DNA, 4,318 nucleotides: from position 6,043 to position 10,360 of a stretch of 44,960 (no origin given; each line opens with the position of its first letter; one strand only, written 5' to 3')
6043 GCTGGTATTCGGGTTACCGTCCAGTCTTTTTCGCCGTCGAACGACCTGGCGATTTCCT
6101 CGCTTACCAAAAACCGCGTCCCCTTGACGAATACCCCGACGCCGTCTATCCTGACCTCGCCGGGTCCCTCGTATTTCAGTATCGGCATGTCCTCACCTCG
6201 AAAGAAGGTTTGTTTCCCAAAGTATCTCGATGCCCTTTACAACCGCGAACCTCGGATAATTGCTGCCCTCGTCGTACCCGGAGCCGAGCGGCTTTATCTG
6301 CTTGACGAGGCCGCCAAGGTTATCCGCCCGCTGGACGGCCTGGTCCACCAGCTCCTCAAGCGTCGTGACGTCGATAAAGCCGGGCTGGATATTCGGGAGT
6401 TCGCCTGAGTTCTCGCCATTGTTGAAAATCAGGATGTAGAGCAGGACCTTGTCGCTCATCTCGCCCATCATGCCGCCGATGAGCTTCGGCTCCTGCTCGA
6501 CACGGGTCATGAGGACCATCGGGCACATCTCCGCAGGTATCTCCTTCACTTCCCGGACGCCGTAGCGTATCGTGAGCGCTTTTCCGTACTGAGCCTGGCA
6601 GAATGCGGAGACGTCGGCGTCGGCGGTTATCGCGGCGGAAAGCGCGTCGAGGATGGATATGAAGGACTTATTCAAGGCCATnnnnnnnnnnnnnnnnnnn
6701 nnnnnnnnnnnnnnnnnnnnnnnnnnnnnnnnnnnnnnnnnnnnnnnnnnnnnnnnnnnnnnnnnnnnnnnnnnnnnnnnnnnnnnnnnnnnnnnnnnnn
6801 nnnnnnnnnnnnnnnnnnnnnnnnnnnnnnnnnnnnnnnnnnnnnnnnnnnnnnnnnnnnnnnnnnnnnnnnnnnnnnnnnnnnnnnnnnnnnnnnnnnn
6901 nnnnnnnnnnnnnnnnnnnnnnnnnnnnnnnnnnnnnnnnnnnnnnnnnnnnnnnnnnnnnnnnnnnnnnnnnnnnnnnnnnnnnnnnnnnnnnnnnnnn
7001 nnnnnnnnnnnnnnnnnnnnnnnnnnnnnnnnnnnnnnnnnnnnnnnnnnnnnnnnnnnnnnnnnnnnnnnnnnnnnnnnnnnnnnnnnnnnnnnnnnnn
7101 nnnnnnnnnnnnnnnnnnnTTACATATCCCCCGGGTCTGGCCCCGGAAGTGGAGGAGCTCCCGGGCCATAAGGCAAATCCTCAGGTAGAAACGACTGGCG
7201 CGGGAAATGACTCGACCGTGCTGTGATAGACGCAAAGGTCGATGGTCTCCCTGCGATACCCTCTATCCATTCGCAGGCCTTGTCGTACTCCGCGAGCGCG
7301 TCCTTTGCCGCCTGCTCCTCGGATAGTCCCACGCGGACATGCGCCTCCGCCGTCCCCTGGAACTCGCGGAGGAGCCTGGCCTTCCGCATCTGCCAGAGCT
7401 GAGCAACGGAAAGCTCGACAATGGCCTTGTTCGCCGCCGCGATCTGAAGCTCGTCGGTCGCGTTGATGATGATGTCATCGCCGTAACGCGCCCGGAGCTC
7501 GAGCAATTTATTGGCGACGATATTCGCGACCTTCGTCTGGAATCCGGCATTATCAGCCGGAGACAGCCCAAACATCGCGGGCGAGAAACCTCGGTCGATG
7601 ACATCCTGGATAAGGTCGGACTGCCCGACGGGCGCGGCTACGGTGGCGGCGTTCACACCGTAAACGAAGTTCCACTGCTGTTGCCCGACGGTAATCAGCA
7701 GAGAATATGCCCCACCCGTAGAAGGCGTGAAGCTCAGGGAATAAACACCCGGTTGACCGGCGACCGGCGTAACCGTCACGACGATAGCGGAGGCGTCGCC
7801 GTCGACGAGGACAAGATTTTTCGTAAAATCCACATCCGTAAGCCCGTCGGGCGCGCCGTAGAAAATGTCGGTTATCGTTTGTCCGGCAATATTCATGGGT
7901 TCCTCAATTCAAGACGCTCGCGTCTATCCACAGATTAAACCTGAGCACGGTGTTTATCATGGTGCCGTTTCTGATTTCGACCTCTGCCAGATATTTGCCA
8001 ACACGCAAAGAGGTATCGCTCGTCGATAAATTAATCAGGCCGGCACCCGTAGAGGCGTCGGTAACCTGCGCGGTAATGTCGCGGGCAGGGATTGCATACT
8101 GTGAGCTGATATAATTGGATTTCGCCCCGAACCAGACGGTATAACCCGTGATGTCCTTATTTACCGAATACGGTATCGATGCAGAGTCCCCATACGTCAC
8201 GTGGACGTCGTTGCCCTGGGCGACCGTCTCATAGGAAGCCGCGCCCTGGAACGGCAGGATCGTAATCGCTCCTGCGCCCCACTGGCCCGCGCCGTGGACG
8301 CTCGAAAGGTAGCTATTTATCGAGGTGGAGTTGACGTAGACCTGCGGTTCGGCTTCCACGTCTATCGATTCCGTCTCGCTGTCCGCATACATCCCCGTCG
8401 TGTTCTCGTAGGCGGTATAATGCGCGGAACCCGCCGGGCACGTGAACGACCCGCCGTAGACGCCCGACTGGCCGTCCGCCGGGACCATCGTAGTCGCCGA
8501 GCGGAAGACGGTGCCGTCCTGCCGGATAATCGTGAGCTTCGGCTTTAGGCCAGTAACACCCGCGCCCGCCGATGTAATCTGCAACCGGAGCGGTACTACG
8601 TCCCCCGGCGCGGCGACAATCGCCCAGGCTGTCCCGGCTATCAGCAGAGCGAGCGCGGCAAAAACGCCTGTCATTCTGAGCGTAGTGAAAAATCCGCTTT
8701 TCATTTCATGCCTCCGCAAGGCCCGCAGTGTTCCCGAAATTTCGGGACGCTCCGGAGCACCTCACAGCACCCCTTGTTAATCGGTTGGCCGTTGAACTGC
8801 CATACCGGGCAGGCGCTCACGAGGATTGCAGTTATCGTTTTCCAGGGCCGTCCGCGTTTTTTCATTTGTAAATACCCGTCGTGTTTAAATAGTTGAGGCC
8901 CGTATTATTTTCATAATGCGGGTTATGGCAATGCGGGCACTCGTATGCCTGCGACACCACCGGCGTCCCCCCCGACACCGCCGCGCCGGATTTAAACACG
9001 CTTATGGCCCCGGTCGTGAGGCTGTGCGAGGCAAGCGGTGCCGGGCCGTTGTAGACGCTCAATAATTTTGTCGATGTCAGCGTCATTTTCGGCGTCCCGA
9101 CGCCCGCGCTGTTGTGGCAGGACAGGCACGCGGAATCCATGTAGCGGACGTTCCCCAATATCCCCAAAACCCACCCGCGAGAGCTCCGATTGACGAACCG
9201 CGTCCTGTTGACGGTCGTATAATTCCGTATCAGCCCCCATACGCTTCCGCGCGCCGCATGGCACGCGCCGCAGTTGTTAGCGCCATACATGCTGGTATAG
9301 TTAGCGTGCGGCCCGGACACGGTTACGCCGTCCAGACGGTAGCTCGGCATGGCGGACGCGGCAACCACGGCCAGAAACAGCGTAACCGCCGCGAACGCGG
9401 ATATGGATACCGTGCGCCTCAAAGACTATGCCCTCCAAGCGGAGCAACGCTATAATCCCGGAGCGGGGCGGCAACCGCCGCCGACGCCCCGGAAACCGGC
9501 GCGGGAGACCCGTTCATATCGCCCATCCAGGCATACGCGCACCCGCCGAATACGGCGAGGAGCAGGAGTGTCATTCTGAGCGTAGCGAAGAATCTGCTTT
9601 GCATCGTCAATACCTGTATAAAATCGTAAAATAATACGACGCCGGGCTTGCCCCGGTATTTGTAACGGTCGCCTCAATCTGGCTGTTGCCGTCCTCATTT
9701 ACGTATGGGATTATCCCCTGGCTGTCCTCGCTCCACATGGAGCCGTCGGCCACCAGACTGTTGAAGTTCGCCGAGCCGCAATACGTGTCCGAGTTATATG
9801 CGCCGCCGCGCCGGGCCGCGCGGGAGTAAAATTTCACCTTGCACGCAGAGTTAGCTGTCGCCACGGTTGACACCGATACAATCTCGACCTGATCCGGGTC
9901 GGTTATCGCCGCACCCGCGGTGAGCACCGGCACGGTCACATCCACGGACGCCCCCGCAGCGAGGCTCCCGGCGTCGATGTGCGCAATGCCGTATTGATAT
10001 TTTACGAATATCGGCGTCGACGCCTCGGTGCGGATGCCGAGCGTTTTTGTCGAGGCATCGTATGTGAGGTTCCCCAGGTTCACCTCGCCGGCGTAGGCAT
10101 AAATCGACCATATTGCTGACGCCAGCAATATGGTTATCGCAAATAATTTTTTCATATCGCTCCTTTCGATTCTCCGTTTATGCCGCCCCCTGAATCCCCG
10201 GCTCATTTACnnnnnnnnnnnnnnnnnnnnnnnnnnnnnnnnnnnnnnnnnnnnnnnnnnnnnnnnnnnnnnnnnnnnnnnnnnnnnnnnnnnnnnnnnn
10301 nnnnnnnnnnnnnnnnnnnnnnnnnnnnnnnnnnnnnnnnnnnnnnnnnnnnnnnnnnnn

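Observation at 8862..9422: Exported tri-haem c-type cytochrome encoded inside the virion-gene operon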

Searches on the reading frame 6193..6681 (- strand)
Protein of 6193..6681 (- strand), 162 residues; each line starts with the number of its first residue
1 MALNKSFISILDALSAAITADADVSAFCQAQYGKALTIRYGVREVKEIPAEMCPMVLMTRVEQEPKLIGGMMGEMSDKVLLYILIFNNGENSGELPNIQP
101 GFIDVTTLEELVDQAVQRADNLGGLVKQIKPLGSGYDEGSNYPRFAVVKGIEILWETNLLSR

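Call 25: search_protein_families(library=pfam, proteins=[window:6193-6681:-], max_evalue=0.01)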
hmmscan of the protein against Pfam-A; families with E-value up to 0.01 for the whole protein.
window:6193-6681:- (162 aa): 0 families

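Call 26: search_protein_families(library=phrogs, proteins=[window:6193-6681:-], max_evalue=0.001)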
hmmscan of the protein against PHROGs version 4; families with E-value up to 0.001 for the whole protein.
window:6193-6681:- (162 aa): 1 family
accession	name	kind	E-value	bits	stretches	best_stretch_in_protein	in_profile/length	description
phrog_17431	-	unknown function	2.4e-05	25.1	1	9-60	9-60/157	-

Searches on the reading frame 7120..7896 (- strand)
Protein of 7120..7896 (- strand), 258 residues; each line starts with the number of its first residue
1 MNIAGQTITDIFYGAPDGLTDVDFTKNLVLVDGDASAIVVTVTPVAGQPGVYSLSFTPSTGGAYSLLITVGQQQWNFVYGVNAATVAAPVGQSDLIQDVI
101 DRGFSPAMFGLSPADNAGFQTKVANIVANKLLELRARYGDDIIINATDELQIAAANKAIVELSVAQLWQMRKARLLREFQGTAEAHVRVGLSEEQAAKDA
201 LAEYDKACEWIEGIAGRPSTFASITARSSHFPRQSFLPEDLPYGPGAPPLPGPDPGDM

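Call 5: search_protein_families(library=pfam, proteins=[window:7120-7896:-], max_evalue=1)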
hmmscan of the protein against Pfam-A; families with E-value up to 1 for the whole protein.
window:7120-7896:- (258 aa): 1 family
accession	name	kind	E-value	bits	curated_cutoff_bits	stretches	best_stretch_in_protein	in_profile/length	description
PF23616.1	Ig_GEX2_N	-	0.071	13.7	27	1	22-74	43-95/105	GEX2 N-terminal Ig-like domain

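Call 7: search_protein_families(library=phrogs, proteins=[window:7120-7896:-], max_evalue=0.01)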
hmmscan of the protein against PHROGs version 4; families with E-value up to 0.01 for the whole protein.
window:7120-7896:- (258 aa): 0 families

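Call 70: search_protein_families(library=padloc, proteins=[window:7120-7896:-], max_evalue=0.01)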
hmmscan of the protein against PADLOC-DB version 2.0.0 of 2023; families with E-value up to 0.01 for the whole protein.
window:7120-7896:- (258 aa): 0 families

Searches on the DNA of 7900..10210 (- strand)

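Call 86: search_dna_similar(query=window:7900-10210:-, collection=phages, mode=distant, max_evalue=0.001)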
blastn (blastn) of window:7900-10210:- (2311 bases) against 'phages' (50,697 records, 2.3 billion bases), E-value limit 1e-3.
No match.
